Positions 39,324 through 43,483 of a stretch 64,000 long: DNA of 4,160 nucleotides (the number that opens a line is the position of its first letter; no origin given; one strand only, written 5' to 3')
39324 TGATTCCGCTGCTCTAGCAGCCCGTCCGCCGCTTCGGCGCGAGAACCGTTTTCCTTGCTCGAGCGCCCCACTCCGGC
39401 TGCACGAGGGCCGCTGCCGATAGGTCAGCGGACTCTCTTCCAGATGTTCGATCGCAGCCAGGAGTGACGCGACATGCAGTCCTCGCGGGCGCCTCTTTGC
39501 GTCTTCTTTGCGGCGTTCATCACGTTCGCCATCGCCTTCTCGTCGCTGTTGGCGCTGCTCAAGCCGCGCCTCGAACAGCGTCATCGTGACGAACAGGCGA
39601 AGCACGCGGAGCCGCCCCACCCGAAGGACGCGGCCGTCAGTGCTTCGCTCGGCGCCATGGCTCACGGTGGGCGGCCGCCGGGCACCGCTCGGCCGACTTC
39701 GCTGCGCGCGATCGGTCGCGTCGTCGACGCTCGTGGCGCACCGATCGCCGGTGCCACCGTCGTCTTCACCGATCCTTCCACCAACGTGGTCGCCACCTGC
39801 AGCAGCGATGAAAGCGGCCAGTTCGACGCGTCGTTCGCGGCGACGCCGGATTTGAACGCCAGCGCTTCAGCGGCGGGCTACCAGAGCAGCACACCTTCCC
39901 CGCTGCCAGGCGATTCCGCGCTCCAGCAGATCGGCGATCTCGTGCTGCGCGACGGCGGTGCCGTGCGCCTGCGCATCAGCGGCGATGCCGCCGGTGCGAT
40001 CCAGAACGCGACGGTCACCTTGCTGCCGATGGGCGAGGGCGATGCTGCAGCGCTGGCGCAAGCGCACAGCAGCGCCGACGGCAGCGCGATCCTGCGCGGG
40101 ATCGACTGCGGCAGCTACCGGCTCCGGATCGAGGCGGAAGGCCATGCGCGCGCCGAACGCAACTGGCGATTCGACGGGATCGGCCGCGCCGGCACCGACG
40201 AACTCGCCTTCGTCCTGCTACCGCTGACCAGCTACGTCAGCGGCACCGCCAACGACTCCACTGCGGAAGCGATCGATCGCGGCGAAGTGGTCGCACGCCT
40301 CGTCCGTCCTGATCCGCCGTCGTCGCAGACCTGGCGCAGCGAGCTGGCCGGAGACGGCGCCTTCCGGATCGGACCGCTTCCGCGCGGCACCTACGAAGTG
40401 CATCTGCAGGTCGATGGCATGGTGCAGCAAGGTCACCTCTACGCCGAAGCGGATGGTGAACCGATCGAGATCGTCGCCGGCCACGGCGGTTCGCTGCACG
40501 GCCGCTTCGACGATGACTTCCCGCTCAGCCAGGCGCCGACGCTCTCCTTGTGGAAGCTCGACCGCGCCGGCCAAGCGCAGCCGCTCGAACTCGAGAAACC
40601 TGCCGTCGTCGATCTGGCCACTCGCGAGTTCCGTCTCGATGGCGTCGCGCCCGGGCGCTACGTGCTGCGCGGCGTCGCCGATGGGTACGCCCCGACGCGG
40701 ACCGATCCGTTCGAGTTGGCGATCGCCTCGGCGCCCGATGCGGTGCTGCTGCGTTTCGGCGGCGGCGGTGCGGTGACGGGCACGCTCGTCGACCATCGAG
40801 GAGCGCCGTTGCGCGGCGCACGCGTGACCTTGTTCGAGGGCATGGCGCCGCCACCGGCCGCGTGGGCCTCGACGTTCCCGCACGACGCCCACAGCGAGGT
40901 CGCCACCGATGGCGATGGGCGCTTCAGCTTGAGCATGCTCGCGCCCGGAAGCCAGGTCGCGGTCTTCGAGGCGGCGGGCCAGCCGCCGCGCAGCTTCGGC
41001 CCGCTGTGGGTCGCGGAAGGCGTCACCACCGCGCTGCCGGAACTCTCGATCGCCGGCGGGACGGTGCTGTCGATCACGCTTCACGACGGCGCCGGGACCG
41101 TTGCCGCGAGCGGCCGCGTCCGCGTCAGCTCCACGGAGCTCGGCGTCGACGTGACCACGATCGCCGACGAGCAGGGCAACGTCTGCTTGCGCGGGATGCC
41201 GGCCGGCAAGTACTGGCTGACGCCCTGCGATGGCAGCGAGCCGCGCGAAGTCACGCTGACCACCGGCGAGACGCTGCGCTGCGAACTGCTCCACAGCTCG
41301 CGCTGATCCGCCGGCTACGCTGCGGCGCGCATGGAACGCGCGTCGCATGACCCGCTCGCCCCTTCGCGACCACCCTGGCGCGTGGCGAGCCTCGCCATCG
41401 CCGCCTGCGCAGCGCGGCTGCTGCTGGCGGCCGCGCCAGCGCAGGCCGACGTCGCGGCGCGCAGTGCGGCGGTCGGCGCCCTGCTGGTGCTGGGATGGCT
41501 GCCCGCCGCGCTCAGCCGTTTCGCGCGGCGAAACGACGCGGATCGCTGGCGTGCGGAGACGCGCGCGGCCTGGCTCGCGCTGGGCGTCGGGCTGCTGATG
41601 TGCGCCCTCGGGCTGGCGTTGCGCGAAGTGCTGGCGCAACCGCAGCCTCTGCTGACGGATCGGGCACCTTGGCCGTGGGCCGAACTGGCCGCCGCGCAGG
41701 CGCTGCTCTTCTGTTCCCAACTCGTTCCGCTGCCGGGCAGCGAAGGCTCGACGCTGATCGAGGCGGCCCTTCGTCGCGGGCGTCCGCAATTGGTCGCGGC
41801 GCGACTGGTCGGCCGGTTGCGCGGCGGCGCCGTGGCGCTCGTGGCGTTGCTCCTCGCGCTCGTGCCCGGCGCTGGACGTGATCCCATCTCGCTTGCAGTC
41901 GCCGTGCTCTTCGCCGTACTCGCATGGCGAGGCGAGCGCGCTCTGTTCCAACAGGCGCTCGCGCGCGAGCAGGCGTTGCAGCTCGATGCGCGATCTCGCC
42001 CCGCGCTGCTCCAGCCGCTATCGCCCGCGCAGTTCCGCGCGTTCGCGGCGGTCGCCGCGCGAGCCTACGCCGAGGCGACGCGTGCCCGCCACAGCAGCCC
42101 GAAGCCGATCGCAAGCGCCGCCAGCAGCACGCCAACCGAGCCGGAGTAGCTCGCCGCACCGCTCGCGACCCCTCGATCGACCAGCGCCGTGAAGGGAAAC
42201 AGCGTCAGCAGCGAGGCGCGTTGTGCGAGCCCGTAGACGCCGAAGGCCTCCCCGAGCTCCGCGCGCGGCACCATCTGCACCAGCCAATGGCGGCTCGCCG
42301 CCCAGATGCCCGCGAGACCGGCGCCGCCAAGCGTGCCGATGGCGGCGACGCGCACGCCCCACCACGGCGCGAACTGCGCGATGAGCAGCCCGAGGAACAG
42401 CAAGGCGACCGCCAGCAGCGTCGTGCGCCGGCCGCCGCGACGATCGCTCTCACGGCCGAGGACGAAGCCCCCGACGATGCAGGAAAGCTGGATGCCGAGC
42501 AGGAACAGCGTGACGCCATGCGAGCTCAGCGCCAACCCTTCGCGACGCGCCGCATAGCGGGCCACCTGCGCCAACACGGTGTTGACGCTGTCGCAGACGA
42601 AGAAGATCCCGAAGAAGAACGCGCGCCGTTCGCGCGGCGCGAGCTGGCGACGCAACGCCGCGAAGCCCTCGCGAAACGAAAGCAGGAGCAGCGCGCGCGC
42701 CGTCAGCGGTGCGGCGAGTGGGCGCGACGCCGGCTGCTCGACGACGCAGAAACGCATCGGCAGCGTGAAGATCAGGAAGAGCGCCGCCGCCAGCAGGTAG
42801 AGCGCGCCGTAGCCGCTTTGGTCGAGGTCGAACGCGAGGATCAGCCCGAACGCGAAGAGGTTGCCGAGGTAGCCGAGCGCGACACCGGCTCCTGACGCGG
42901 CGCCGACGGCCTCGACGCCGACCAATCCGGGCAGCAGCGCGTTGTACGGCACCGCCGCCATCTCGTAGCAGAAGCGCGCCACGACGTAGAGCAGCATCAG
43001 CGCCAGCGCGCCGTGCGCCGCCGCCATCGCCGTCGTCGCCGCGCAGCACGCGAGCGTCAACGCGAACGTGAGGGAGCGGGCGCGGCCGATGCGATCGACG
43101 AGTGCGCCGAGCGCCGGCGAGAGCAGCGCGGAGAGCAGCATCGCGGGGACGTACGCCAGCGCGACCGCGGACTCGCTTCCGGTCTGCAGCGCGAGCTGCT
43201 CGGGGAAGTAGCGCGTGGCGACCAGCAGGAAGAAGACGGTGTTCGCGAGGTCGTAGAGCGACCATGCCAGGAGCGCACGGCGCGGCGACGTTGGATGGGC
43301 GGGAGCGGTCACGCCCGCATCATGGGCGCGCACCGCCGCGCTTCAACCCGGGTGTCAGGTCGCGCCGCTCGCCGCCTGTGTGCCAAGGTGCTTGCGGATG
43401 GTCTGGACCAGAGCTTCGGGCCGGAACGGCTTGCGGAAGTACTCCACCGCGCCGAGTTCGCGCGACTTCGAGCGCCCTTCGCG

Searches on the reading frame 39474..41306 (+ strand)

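Call 44: search_protein_families(library=pfam, proteins=[window:39474-41306:+], max_evalue=0.00001)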
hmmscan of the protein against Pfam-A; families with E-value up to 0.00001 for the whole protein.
window:39474-41306:+ (610 aa): 4 families
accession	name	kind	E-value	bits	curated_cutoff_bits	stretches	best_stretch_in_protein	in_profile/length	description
PF13620.12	CarboxypepD_reg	-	5.6e-45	152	32.3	2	81-142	4-65/82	Carboxypeptidase regulatory-like domain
PF13715.12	CarbopepD_reg_2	-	5.6e-09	36.3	32.2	0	81-139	3-58/88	CarboxypepD_reg-like domain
PF17802.7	SpaA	-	4.4e-08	33.6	23.1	0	435-493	4-53/91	Prealbumin-like fold domain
PF02369.22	Big_1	-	3.5e-06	27.4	34.9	0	81-126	23-71/93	Bacterial Ig-like domain (group 1)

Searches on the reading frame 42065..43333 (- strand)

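Call 44: search_protein_families(library=pfam, proteins=[window:42065-43333:-], max_evalue=0.00001)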
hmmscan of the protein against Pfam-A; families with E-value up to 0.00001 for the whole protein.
window:42065-43333:- (422 aa): 2 families
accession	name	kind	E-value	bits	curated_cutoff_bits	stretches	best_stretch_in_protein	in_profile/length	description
PF07690.21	MFS_1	-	7.2e-19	68.3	33.4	2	43-273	19-241/347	Major Facilitator Superfamily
PF11700.14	ATG22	-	3.2e-15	56.2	24.1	1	147-374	194-433/482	Vacuole effluxer Atg22 like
